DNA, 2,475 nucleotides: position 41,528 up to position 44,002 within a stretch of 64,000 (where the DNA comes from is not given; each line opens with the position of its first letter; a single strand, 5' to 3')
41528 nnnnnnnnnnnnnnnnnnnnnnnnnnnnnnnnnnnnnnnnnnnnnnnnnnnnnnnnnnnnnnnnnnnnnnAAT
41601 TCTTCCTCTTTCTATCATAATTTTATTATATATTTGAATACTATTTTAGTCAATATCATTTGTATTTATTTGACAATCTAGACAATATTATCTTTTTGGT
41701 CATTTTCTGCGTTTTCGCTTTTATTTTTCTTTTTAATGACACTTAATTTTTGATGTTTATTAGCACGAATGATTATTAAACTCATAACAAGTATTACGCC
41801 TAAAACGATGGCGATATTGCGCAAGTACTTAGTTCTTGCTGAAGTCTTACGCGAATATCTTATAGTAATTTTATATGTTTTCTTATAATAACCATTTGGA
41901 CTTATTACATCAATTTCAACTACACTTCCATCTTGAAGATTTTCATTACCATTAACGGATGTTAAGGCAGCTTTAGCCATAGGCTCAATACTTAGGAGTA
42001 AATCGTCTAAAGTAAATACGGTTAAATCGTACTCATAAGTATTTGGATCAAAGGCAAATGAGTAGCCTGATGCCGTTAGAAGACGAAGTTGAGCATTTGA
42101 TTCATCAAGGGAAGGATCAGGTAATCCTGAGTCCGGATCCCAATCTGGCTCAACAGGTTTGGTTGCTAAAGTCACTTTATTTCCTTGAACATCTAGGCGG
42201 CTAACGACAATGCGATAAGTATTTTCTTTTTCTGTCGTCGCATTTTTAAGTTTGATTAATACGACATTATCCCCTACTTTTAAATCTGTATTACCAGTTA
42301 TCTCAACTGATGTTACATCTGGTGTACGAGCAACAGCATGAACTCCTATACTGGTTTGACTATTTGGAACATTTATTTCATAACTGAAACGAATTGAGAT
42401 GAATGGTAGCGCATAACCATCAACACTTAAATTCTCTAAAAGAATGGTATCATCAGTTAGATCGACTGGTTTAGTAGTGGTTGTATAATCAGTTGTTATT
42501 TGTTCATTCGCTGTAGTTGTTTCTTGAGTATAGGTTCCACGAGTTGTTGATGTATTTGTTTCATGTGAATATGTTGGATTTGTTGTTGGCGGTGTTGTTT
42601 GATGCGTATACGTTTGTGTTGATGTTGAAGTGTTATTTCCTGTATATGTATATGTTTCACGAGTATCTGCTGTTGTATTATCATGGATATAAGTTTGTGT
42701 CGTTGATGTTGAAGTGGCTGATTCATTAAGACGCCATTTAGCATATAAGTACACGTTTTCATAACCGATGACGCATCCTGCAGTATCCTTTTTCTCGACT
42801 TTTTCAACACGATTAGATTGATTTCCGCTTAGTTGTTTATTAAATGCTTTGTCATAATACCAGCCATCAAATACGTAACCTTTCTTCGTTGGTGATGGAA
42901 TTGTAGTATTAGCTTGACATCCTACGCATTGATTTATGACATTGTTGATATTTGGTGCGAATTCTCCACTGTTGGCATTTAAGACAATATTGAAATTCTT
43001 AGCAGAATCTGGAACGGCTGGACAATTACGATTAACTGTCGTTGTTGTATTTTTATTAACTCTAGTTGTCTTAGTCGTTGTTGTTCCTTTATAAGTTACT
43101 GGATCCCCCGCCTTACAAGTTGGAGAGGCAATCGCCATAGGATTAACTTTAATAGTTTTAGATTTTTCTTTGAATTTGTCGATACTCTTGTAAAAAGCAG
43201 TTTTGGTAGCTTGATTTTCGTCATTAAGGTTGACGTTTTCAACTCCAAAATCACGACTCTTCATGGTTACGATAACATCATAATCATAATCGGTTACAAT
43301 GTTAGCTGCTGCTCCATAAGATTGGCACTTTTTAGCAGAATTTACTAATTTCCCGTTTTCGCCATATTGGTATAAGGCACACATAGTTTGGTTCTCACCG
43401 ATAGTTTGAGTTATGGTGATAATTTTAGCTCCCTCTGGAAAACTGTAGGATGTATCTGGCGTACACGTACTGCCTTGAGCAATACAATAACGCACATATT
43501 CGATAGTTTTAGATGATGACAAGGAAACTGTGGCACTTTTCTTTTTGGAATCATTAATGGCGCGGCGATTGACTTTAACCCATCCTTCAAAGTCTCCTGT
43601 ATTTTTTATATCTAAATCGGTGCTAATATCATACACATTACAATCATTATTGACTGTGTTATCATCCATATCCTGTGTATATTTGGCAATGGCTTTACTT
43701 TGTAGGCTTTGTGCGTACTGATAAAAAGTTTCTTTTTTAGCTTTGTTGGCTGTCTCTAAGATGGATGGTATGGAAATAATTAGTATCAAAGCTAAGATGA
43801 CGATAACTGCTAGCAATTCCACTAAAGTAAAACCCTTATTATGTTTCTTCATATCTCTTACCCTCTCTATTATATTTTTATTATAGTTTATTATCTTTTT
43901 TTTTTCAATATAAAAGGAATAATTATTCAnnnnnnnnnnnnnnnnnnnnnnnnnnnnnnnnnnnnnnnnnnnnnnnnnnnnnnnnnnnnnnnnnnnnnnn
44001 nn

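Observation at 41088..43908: Two-gene pilin operon led by a 724-aa giant prepilin that carries adhesin domains and a C-terminal membrane anchor, with no assembly machinery nearby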

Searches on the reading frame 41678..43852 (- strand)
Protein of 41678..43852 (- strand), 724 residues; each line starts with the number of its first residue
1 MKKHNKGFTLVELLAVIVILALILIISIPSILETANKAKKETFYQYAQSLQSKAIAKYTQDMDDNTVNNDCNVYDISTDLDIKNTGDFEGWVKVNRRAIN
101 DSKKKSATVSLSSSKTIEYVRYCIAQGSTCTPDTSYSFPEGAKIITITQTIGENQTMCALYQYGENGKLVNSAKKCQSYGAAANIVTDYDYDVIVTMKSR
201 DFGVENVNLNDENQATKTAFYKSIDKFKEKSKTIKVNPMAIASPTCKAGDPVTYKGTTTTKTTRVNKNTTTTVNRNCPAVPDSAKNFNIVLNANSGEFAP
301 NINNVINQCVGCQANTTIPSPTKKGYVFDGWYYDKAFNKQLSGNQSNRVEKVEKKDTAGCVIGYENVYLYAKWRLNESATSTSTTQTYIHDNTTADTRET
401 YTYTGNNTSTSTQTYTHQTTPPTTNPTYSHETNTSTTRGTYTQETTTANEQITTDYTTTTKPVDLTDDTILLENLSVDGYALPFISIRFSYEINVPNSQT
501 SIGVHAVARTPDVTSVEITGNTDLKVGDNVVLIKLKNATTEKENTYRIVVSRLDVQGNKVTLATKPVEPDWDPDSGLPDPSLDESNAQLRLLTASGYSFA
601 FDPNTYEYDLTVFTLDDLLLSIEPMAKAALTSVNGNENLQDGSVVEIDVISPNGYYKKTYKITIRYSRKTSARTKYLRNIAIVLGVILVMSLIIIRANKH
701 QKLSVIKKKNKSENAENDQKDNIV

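Call 3: search_protein_families(library=pfam, proteins=[window:41678-43852:-], max_evalue=1)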
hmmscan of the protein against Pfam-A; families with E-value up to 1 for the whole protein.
window:41678-43852:- (724 aa): 6 families
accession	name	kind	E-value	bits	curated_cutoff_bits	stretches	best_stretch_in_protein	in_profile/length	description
PF12733.13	Cadherin-like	-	1.2e-10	42.1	24.2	2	472-552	1-88/89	Cadherin-like beta sandwich domain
PF07963.17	N_methyl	-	6.7e-07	29.1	21.2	1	3-26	2-25/27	Prokaryotic N-terminal methylation motif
PF09479.16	Flg_new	-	3.9e-06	27.3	27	1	291-344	5-51/65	Listeria-Bacteroides repeat domain (List_Bact_rpt)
PF08016.18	PKD_channel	-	0.23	11.3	22.4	1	655-712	23-81/225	Polycystin cation channel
PF07172.16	GRP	-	0.33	12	30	1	681-719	6-44/90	Glycine rich protein family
PF25184.1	YxzE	-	0.34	12.4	40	0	15-58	4-35/65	YxzE-like putative bacteriocin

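Call 4: search_protein_families(library=ncbifam, proteins=[window:41678-43852:-], max_evalue=1)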
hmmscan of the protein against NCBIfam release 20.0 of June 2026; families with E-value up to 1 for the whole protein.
window:41678-43852:- (724 aa): 12 families
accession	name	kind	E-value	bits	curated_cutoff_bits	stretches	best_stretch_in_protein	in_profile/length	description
NF040999.1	pilin_ComGC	equivalog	4.7e-07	29.9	75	1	6-54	2-50/84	competence type IV pilus major pilin ComGC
TIGR01710.1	typeII_sec_gspG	equivalog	1.3e-06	28.4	88.85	1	6-61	1-55/134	type II secretion system major pseudopilin GspG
TIGR02543.1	List_Bact_rpt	repeat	2.5e-06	27.8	20.95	1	321-375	1-42/44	TIGR02543 family repeat protein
TIGR02532.1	IV_pilin_GFxxxE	domain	5e-05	23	16.3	1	6-26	2-22/24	prepilin-type N-terminal cleavage/methylation domain-containing protein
NF040982.1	ComGD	equivalog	0.00016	22.1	70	1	5-60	1-60/139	competence type IV pilus minor pilin ComGD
NF041013.1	T4P_ComGE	equivalog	0.00017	21.6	49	1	3-49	1-51/83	competence type IV pilus minor pilin ComGE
NF007862.0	PRK10574.1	equivalog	0.00046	20.3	138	1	3-40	2-39/145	prepilin peptidase-dependent pilin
NF041002.1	pilin_ComGF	equivalog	0.00064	20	80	1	5-48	1-43/139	competence type IV pilus minor pilin ComGF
TIGR02596.1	TIGR02596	subfamily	0.0039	17.3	70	1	8-32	1-25/196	Verru_Chthon cassette protein D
NF041775.1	typeIV_PilA_Myxo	equivalog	0.0049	16.9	400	1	4-40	9-45/214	type IV pilin protein PilA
TIGR01708.2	typeII_sec_gspH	equivalog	0.027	14.5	80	1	6-30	2-26/169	type II secretion system minor pseudopilin GspH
NF007800.0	PRK10506.1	equivalog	0.091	12.6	158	1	3-26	6-29/163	prepilin peptidase-dependent protein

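Call 8: find_homologous_proteins(query=window:41678-43852:-, max_evalue=0.001)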
Query window:41678-43852:- (724 aa): 244 proteins with E <= 0.001 among 8000 candidates; the best 120 are listed.
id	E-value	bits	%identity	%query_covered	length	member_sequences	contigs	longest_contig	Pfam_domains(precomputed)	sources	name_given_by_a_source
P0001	0.0e+0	1593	100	100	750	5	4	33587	PF12733.14,PF07963.18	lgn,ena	-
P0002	8.2e-217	740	51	99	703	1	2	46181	PF12733.14,PF07963.18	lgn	-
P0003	1.5e-216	739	51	98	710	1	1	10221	PF12733.14,PF09479.17,PF07963.18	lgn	-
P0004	4.9e-216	737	50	100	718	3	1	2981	PF12733.14,PF09479.17,PF07963.18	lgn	-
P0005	4.2e-213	728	50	99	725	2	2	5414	PF12733.14,PF09479.17,PF07963.18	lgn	-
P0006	3.1e-212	725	50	99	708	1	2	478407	PF12733.14,PF09479.17,PF07963.18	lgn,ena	-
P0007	1.0e-211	723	51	32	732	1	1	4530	PF12733.14,PF09479.17,PF07963.18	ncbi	-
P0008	1.7e-210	719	54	35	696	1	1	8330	PF12733.14,PF09479.17,PF07963.18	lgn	-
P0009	9.9e-210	717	49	98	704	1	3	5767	PF07963.18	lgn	-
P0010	6.8e-209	714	50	100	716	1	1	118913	PF12733.14,PF09479.17,PF07963.18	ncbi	-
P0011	3.2e-207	708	49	97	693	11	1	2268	PF12733.14,PF09479.17,PF07963.18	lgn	-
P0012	4.4e-204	698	51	37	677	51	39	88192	PF12733.14,PF09479.17,PF07963.18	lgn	-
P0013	5.0e-204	698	48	100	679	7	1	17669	PF12733.14,PF09479.17,PF07963.18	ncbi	-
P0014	3.3e-203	695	53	54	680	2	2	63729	PF12733.14,PF07963.18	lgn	-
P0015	4.3e-203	695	48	99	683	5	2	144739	PF12733.14,PF07963.18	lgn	-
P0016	2.4e-199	682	45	99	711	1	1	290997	PF12733.14,PF09479.17,PF07963.18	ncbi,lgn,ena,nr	ncbi:MAG: InlB B-repeat-containing protein [Erysipelotrichales bacterium]|nr:InlB B-repeat-containin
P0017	1.2e-196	673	44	97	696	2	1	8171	PF12733.14,PF07963.18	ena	-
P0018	9.0e-171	588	42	98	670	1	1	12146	PF12733.14,PF09479.17,PF07963.18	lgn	-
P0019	3.1e-151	523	38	54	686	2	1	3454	PF12733.14,PF07963.18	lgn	-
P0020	6.0e-148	512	41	98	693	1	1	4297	PF12733.14,PF09479.17,PF07963.18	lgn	-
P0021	4.9e-146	506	46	52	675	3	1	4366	PF12733.14,PF09479.17,PF07963.18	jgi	jgi:uncharacterized repeat protein (TIGR02543 family)/prepilin-type N-terminal cleavage/methylation 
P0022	1.1e-145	505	41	98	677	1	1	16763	PF09479.17,PF07963.18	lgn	-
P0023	1.6e-143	498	41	98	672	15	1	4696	PF12733.14,PF09479.17,PF07963.18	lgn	-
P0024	1.1e-138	482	33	53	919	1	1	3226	PF12733.14,PF09479.17,PF07963.18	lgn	-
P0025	7.7e-133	462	48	34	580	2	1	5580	PF12733.14,PF07963.18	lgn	-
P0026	1.4e-128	448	52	35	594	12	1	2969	PF12733.14,PF07963.18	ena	-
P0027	6.2e-123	430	52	34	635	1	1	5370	PF12733.14,PF07963.18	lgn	-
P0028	2.0e-120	421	47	38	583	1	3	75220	PF12733.14,PF07963.18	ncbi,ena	-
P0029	4.1e-115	404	43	30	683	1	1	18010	PF12733.14,PF07963.18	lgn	-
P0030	4.4e-115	404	44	30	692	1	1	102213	PF12733.14,PF07963.18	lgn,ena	-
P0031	5.8e-115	403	40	35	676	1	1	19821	PF12733.14,PF07963.18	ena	-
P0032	2.2e-108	382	47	34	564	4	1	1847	PF12733.14,PF07963.18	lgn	-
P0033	1.8e-106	375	43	31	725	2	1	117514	PF07963.18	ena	-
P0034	2.1e-104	369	44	37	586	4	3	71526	PF12733.14,PF07963.18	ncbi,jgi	-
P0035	2.3e-104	368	47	32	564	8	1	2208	PF12733.14,PF07963.18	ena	-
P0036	1.5e-103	366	44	34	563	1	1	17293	PF12733.14,PF07963.18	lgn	-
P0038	3.4e-103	364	44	34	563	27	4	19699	PF12733.14,PF07963.18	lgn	-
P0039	1.8e-102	362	46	34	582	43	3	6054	PF12733.14,PF07963.18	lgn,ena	-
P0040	1.8e-101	359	48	29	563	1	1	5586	PF12733.14,PF07963.18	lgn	-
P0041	5.8e-100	354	46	34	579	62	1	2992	PF12733.14,PF07963.18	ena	-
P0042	9.5e-100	353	40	38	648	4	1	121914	PF12733.14,PF07963.18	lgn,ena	-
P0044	1.1e-76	277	44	38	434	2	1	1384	PF12733.14,PF07963.18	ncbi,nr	ncbi:MAG: cadherin-like beta sandwich domain-containing protein, partial [Bacilli bacterium]|nr:cadh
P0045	2.6e-75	272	34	38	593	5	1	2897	PF12733.14,PF07963.18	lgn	-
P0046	8.9e-75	271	38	34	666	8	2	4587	PF12733.14,PF07963.18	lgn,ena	-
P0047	3.0e-72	262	39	34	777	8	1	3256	PF12733.14,PF07963.18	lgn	-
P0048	1.1e-55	207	38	37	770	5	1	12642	PF12733.14,PF07963.18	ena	-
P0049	3.0e-47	180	34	29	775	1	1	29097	PF12733.14,PF07963.18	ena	-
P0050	5.0e-43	166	34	51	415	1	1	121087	PF09479.17,PF07963.18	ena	-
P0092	1.2e-7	49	28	27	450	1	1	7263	PF12733.14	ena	-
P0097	1.3e-6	45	55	8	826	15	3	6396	PF09479.17,PF07963.18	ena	-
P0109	1.2e-5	42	37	13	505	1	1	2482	PF21722.5,PF09479.17,PF07963.18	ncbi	-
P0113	1.7e-5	42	55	8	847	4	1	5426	PF09479.17,PF07963.18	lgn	-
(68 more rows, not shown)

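Call 16: find_encoding_contigs(protein=P0006, flank=10000, max_places=2)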
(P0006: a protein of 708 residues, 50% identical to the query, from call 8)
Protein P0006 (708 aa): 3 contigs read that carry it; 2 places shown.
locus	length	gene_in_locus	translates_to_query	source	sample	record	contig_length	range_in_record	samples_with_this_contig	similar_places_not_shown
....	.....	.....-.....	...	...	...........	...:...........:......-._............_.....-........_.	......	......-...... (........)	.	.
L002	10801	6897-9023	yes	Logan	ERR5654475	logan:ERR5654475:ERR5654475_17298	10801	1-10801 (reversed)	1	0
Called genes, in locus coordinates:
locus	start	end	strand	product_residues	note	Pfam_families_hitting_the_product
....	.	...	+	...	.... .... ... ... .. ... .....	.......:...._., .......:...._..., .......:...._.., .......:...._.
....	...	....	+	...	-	-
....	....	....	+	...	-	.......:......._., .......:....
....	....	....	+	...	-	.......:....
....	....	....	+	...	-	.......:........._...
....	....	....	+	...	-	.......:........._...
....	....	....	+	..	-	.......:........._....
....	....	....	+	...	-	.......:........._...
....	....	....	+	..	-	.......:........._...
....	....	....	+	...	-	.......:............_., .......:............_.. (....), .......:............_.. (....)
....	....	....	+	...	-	-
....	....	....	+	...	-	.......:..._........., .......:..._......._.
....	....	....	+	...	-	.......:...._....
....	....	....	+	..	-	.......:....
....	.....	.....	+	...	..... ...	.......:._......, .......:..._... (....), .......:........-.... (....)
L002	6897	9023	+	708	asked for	PF07963:N_methyl, PF09479:Flg_new (weak), PF12733:Cadherin-like (weak)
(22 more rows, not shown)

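Call 17: find_encoding_contigs(protein=P0016, flank=10000, max_places=2)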
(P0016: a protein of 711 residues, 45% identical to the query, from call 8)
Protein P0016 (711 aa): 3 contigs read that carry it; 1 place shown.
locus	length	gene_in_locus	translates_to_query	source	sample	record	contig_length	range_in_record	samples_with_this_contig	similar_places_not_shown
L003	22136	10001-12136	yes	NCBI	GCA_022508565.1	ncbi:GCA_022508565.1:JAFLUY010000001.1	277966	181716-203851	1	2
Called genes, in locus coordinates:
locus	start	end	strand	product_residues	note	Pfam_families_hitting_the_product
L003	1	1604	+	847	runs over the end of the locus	PF01624:MutS_I, PF05192:MutS_III, PF05190:MutS_IV, PF00488:MutS_V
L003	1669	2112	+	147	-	-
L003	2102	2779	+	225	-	PF20582:UPF0758_N, PF04002:RadC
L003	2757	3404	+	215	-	PF04085:MreC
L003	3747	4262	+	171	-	PF01551:Peptidase_M23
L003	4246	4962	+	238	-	PF02163:Peptidase_M50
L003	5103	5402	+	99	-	PF00829:Ribosomal_L21p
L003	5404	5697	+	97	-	PF04327:Peptidase_Prp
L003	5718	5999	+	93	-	PF01016:Ribosomal_L27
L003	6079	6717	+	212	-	PF02390:Methyltransf_4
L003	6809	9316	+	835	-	PF00521:DNA_topoisoIV, PF03989:DNA_gyraseA_C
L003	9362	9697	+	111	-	PF14071:YlbD_coat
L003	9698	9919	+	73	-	-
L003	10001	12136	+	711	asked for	PF07963:N_methyl (weak), PF09479:Flg_new, PF12733:Cadherin-like (weak)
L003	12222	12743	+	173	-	PF07963:N_methyl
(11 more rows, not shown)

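Call 18: find_encoding_contigs(protein=P0042, flank=10000, max_places=1)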
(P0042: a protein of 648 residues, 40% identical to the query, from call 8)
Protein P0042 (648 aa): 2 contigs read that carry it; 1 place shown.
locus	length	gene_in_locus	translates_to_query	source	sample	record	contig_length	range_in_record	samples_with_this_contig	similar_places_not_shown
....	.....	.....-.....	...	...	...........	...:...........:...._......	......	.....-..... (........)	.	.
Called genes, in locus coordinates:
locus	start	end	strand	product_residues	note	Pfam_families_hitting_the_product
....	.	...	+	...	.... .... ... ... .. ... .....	-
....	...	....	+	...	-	-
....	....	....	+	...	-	-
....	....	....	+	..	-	-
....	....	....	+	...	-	-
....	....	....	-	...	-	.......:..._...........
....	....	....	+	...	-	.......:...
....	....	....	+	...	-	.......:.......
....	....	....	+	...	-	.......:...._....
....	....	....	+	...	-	-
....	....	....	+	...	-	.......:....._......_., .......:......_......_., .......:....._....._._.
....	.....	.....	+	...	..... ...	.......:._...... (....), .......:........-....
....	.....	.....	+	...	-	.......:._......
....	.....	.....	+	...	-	-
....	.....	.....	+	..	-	-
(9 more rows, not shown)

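Call 19: find_encoding_contigs(protein=P0033, flank=10000, max_places=1)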
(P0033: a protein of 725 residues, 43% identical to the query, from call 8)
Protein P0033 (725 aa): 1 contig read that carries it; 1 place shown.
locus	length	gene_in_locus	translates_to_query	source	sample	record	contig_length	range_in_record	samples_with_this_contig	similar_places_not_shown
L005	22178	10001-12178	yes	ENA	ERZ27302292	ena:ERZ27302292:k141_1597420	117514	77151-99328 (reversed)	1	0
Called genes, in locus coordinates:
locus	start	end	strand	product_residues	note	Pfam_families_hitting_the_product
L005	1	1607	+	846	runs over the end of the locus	PF01624:MutS_I, PF05192:MutS_III, PF05190:MutS_IV, PF00488:MutS_V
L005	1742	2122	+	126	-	-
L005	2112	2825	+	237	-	PF20582:UPF0758_N, PF04002:RadC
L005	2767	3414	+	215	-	PF04085:MreC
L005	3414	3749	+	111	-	-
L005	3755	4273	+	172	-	-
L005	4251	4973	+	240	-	PF02163:Peptidase_M50 (weak)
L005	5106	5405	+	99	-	PF00829:Ribosomal_L21p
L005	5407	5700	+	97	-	PF04327:Peptidase_Prp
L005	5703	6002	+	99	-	PF01016:Ribosomal_L27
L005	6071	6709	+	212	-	PF02390:Methyltransf_4, PF13847:Methyltransf_31 (faint), PF13649:Methyltransf_25 (weak)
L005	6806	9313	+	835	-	PF00521:DNA_topoisoIV, PF03989:DNA_gyraseA_C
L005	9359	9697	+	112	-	-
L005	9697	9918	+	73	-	-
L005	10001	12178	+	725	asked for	PF07963:N_methyl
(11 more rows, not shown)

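Call 20: find_encoding_contigs(protein=P0050, flank=10000, max_places=1)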
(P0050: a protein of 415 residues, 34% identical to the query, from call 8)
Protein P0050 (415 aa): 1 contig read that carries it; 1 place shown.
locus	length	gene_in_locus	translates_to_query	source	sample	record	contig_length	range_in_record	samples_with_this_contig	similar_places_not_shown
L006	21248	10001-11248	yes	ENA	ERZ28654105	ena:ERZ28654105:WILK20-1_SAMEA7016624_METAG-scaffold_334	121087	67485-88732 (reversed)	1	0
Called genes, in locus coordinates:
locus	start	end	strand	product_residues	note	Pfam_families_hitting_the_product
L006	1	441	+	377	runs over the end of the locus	-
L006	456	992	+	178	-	-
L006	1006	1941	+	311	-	-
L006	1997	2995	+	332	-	PF13180:PDZ_2, PF05362:Lon_C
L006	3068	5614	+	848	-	PF01624:MutS_I, PF05192:MutS_III, PF05190:MutS_IV, PF00488:MutS_V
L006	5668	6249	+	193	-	PF04307:YdjM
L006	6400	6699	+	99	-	PF00829:Ribosomal_L21p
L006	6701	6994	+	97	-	PF04327:Peptidase_Prp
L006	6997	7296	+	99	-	PF01016:Ribosomal_L27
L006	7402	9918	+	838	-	PF00521:DNA_topoisoIV, PF03989:DNA_gyraseA_C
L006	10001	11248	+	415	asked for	PF07963:N_methyl, PF09479:Flg_new (weak)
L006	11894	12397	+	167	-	-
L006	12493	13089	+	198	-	PF07963:N_methyl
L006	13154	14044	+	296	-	PF01261:AP_endonuc_2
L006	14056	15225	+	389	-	PF13375:RnfC_N (weak), PF01512:Complex1_51K, PF13484:Fer4_16 (faint), PF13237:Fer4_10, PF14697:Fer4_21, PF12838:Fer4_7 (weak), PF13187:Fer4_9, PF00037:Fer4 (weak), +3 more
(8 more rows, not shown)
